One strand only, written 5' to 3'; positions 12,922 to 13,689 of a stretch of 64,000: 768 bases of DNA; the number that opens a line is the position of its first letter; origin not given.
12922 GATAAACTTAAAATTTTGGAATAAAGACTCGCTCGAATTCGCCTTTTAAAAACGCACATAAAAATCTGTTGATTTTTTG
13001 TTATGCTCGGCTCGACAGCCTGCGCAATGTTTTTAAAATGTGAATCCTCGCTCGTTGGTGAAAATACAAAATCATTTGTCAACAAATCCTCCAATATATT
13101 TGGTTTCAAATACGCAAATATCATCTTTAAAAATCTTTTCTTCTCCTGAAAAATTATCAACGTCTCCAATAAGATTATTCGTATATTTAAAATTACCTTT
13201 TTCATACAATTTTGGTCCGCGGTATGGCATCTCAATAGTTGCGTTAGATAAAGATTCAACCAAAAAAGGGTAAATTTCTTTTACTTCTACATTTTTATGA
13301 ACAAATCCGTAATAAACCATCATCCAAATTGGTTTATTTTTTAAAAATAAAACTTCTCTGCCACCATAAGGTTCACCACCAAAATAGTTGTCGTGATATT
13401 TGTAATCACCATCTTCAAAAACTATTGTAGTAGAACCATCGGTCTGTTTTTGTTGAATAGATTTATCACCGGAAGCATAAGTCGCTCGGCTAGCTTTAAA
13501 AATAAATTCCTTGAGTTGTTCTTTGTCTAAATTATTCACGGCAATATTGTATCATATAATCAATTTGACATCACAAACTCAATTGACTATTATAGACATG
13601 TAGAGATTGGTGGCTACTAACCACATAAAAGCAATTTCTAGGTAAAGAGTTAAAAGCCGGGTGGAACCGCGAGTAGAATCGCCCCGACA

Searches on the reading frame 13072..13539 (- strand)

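Call 39: search_protein_families(library=pfam, proteins=[window:13072-13539:-], max_evalue=0.001)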
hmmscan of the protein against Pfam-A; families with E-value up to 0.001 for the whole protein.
window:13072-13539:- (155 aa): 1 family
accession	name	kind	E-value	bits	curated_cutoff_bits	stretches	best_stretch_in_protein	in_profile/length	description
PF18931.5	DUF5680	-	6.6e-30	104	25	1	50-153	1-104/104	Domain of unknown function (DUF5680)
